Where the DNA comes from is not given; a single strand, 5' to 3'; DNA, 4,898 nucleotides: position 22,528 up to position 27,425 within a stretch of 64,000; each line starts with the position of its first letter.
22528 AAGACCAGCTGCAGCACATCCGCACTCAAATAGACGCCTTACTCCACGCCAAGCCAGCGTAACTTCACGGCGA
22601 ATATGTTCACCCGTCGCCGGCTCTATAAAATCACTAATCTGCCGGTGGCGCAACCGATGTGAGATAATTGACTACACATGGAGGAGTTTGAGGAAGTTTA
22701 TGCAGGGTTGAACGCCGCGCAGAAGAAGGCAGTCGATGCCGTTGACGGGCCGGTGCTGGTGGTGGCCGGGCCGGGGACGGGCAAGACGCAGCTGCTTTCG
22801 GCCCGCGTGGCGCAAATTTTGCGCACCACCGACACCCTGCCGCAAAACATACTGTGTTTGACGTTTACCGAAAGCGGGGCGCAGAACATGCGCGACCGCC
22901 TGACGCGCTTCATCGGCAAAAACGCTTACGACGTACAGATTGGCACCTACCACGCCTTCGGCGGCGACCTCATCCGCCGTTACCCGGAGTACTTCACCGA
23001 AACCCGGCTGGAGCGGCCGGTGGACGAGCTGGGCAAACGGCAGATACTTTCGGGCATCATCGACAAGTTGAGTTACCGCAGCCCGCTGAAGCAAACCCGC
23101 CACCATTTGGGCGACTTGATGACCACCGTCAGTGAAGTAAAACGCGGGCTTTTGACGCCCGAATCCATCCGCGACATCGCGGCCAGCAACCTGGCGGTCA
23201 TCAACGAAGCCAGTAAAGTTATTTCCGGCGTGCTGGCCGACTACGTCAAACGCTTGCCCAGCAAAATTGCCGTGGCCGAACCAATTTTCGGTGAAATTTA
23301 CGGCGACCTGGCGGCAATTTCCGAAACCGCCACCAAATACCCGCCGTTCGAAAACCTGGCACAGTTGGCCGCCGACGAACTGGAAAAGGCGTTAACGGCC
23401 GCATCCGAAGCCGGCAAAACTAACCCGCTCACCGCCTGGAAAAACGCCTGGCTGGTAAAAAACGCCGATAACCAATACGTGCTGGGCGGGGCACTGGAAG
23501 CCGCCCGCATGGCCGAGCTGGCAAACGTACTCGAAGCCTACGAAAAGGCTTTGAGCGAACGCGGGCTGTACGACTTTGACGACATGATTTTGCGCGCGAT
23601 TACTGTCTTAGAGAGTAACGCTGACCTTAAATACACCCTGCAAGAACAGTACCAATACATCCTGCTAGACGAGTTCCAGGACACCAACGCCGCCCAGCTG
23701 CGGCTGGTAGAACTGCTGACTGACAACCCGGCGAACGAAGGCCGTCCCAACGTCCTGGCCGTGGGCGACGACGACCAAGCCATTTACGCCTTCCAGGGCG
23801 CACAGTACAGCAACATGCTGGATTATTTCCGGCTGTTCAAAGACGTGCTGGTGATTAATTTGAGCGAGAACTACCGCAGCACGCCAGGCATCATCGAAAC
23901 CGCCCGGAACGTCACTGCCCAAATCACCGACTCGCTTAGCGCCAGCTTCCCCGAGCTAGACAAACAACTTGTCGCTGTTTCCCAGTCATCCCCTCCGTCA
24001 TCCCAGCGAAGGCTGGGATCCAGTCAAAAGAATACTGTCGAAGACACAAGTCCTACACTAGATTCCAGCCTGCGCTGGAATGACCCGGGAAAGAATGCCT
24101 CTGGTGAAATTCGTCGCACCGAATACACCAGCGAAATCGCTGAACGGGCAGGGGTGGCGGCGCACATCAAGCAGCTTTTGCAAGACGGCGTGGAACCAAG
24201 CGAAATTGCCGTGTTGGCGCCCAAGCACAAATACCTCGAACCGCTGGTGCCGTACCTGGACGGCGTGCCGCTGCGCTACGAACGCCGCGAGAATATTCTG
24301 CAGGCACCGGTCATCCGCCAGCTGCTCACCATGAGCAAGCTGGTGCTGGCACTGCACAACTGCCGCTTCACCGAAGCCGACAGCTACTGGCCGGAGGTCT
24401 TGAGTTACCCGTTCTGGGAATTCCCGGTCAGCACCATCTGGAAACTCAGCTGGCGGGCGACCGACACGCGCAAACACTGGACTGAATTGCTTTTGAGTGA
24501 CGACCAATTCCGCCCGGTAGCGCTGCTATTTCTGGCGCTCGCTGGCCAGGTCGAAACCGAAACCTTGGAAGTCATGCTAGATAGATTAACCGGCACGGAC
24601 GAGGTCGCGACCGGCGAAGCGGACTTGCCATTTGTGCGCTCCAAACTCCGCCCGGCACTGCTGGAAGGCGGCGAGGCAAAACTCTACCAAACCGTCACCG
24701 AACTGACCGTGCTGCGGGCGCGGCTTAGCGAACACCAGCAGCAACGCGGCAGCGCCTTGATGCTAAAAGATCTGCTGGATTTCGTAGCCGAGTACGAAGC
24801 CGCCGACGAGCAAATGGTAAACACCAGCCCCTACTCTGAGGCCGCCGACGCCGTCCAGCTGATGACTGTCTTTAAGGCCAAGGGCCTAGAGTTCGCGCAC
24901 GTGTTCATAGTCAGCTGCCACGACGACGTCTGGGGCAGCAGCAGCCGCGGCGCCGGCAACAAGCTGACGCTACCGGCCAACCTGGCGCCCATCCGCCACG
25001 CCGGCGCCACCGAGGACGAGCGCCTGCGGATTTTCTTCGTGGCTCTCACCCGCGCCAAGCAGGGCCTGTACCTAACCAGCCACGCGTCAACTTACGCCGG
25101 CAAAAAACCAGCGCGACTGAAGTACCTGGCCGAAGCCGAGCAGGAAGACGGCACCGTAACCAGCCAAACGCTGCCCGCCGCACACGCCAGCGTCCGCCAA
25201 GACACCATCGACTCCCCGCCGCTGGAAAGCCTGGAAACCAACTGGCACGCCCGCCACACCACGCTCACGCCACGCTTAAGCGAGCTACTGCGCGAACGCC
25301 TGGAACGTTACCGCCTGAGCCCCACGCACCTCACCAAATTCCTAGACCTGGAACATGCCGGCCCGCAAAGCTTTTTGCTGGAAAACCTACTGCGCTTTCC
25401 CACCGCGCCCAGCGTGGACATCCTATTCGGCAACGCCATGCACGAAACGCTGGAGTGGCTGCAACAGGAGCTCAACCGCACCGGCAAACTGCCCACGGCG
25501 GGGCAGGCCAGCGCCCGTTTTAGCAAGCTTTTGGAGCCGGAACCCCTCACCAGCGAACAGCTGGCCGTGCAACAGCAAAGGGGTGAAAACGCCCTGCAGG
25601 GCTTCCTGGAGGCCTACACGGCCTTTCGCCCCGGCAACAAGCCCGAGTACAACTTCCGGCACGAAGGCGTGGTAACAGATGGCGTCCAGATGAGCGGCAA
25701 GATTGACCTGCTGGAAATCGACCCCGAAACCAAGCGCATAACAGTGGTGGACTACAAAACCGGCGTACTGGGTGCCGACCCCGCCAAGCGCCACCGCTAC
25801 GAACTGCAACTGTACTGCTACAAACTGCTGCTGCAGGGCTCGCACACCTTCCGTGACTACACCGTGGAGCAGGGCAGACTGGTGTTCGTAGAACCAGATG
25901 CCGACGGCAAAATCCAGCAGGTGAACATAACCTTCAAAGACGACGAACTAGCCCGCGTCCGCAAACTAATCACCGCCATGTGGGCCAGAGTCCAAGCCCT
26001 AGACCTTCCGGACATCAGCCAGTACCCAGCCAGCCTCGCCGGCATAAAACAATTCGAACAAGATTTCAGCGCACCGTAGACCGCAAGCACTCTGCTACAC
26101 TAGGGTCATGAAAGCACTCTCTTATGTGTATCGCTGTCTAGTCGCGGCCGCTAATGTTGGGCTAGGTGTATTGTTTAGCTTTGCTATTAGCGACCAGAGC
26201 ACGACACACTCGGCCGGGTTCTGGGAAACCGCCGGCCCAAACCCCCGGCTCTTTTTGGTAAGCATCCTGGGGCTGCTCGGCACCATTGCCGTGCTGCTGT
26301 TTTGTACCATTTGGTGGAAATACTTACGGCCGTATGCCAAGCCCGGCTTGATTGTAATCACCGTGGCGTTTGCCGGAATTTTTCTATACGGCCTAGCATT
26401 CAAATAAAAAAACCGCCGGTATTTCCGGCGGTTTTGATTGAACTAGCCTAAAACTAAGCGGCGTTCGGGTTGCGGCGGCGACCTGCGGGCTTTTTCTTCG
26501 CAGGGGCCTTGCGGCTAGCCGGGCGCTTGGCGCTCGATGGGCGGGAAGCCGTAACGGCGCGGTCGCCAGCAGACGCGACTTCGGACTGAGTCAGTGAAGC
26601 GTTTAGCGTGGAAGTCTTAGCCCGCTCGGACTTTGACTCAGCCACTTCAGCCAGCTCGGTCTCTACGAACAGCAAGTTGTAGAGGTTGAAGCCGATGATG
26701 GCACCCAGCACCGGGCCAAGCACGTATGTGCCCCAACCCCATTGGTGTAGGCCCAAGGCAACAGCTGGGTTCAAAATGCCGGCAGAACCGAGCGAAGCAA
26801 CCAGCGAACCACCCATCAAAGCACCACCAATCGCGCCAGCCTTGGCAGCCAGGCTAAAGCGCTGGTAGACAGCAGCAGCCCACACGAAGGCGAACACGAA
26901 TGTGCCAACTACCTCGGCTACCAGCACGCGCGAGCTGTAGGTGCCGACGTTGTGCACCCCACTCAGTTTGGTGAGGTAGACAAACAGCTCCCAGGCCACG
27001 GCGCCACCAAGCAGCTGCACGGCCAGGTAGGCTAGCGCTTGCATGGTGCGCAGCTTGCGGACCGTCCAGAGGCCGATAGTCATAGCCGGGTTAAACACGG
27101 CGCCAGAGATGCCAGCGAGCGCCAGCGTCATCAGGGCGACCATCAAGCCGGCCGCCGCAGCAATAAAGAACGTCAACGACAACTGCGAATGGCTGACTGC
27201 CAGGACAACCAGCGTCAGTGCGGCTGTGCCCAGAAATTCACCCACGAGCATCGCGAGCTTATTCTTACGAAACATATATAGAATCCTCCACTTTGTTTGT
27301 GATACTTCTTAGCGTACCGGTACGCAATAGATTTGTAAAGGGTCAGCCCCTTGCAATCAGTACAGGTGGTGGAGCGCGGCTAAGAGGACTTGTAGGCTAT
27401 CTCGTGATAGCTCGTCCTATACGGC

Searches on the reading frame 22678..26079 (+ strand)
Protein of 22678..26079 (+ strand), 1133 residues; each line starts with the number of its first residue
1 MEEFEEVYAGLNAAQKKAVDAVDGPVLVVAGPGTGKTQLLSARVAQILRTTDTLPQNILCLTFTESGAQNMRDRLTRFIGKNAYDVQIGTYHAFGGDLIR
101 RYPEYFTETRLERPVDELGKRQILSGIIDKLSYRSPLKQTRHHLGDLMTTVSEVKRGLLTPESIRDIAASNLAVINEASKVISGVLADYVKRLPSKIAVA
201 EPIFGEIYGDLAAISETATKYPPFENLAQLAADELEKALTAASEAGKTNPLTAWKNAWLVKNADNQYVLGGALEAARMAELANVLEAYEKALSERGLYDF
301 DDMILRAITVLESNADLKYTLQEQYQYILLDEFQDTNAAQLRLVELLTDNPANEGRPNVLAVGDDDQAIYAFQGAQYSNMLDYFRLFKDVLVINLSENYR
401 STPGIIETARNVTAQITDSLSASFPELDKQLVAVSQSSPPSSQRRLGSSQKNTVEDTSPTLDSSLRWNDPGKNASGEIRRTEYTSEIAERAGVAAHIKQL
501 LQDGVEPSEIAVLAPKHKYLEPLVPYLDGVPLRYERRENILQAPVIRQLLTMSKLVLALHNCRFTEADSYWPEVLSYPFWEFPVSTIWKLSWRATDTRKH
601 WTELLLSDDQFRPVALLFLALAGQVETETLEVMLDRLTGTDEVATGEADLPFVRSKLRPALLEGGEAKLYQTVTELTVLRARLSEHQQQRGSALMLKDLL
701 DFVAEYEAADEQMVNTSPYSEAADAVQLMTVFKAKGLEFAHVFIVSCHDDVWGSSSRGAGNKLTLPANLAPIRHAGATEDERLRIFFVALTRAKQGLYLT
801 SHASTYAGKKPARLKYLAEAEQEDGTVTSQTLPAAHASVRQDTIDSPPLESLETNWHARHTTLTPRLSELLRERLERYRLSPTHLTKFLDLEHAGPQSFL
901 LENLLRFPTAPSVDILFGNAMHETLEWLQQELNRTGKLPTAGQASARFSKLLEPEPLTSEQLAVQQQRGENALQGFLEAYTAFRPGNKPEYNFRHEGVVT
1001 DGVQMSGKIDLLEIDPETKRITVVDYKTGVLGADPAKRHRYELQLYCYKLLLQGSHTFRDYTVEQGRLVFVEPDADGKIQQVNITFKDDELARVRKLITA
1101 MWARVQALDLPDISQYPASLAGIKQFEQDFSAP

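Call 84: search_protein_families(library=pfam, proteins=[window:22678-26079:+], max_evalue=0.001)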
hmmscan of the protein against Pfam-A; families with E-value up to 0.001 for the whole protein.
window:22678-26079:+ (1133 aa): 7 families
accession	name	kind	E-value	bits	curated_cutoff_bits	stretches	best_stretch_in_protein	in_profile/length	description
PF00580.27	UvrD-helicase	-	2.8e-61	208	23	1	11-383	1-266/271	UvrD/REP helicase N-terminal domain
PF13245.12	AAA_19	-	3.3e-20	73.1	25.1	2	15-148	1-72/134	AAA domain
PF13361.12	UvrD_C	-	1.1e-18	68.2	25.6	1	668-802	236-348/350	UvrD-like helicase C-terminal domain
PF12705.13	PDDEXK_1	-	2.7e-18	67.2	22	1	879-1107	1-226/247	PD-(D/E)XK nuclease superfamily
PF13538.12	UvrD_C_2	-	4.2e-08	33.4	27.4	0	728-746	4-22/52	UvrD-like helicase C-terminal domain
PF13604.12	AAA_30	-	7e-08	32.9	27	0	11-74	2-65/191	AAA domain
PF13087.12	AAA_12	-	0.00011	22.3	27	0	391-515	16-117/195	AAA domain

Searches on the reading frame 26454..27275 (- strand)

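Call 84: search_protein_families(library=pfam, proteins=[window:26454-27275:-], max_evalue=0.001)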
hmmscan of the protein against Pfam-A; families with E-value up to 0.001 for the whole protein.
window:26454-27275:- (273 aa): 1 family
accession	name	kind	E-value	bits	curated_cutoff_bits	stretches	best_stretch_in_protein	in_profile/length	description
PF00230.25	MIP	-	2.4e-16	60.6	25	1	9-199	10-222/222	Major intrinsic protein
